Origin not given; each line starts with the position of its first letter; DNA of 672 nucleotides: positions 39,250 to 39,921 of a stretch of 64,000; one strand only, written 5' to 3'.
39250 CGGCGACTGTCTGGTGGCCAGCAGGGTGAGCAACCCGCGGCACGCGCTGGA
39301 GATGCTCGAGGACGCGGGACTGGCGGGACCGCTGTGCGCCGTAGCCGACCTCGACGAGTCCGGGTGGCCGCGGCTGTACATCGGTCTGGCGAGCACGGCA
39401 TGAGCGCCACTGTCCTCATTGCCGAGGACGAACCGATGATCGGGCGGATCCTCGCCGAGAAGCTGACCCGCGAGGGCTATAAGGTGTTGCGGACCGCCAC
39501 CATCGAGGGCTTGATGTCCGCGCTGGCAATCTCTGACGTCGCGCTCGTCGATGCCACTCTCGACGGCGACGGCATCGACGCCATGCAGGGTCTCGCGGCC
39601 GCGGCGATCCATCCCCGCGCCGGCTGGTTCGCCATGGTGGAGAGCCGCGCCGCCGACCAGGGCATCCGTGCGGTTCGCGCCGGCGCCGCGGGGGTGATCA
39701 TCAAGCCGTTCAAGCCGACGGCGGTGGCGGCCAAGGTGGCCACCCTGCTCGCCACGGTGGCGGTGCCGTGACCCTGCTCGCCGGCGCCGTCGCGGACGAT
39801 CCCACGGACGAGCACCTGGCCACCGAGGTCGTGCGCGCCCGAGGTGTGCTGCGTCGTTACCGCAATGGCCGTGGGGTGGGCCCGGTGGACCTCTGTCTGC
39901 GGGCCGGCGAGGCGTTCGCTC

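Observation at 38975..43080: Uncharacterised accessory module: unknown 142-aa protein, receiver-only regulator, ABC-2 exporter, lipoprotein, unknown 189-aa protein and a 4-TM protein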

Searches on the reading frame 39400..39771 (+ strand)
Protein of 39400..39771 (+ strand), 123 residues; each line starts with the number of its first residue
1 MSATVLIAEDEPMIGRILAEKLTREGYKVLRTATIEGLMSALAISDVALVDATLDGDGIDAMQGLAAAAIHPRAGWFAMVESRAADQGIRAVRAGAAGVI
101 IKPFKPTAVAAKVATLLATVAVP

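Call 4: search_protein_families(library=pfam, proteins=[window:39400-39771:+], max_evalue=1)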
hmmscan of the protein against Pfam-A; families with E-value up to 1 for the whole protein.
window:39400-39771:+ (123 aa): 2 families
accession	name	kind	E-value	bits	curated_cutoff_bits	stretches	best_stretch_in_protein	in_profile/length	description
PF00072.30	Response_reg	-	6.6e-10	39.6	30.2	1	5-113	1-110/111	Response regulator receiver domain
PF20161.5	VpsR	-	0.047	13.8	23.7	1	19-86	24-91/121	VpsR domain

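Call 7: search_protein_families(library=ncbifam, proteins=[window:39400-39771:+], max_evalue=0.1)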
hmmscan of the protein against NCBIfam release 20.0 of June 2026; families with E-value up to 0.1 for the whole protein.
window:39400-39771:+ (123 aa): 52 families (the best 25 are shown)
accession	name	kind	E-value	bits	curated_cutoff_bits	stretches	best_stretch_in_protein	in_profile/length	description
TIGR02154.1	PhoB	equivalog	1.5e-08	34.2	296.2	1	1-117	1-120/226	phosphate regulon transcriptional regulator PhoB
NF012227.0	AdeR_RR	equivalog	1e-07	31.7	340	1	4-118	13-127/239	efflux system response regulator transcription factor AdeR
NF007820.0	PRK10529.1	equivalog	1.5e-07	31.1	325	1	3-116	2-115/225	two-component system response regulator KdpE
NF047654.1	DiguCycDgcRLepto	equivalog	3.9e-06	26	500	1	3-114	3-117/295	diguanylate cyclase DgcR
NF008469.0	PRK11361.1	equivalog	5.1e-06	25.4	714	1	3-105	5-108/461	acetoacetate metabolism transcriptional regulator AtoC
NF007982.1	PRK10710.1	equivalog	6e-06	26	380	1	3-119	8-124/235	envelope stress response regulator BaeR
NF033117.2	vanR_ACDEGLN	exception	9e-06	25.4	350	1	5-117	1-113/226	VanR-ABDEGLN family response regulator transcription factor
NF041733.1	resp_reg_CseB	equivalog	1e-05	25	350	1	4-119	2-117/228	two-component system response regulator CseB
NF045944.1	ResRegRpaBCyano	equivalog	1.3e-05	24.7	330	1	6-118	1-113/229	response regulator transcription factor RpaB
NF008034.0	PRK10766.1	equivalog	1.4e-05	24.7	275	1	1-117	1-117/231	two-component system response regulator TorR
NF008296.0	PRK11083.1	equivalog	1.5e-05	24.5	273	1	2-119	3-120/228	two-component system response regulator CreB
TIGR01387.1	cztR_silR_copR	subfamily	1.9e-05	24.4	279.2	1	5-118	1-115/218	heavy metal response regulator transcription factor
NF033120.0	vanR_FM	exception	7.7e-05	22.4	460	1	4-117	5-118/231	vancomycin resistance response regulator transcription factor, VanR-F/VanR-M family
NF053854.1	RespRegPhoBBctds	equivalog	7.8e-05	22.1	270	1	5-118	1-116/225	two-component system response regulator PhoB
NF009972.0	PRK13435.1-3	subfamily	0.0001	22.1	119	1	3-118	17-129/146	response regulator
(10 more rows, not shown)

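Call 68: search_solved_structures(query=window:39400-39771:+, max_evalue=0.000001, show_alignments=2)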
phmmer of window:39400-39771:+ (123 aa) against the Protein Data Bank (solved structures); distinct sequences matched with E-value up to 0.000001: 2.
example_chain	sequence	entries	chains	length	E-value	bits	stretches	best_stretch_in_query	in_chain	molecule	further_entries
9xzo_A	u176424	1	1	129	8.5e-08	35.7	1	3-117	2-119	De novo protein M1X0B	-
7w9h_A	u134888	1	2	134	2e-07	34.5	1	1-114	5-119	Response regulator protein FleR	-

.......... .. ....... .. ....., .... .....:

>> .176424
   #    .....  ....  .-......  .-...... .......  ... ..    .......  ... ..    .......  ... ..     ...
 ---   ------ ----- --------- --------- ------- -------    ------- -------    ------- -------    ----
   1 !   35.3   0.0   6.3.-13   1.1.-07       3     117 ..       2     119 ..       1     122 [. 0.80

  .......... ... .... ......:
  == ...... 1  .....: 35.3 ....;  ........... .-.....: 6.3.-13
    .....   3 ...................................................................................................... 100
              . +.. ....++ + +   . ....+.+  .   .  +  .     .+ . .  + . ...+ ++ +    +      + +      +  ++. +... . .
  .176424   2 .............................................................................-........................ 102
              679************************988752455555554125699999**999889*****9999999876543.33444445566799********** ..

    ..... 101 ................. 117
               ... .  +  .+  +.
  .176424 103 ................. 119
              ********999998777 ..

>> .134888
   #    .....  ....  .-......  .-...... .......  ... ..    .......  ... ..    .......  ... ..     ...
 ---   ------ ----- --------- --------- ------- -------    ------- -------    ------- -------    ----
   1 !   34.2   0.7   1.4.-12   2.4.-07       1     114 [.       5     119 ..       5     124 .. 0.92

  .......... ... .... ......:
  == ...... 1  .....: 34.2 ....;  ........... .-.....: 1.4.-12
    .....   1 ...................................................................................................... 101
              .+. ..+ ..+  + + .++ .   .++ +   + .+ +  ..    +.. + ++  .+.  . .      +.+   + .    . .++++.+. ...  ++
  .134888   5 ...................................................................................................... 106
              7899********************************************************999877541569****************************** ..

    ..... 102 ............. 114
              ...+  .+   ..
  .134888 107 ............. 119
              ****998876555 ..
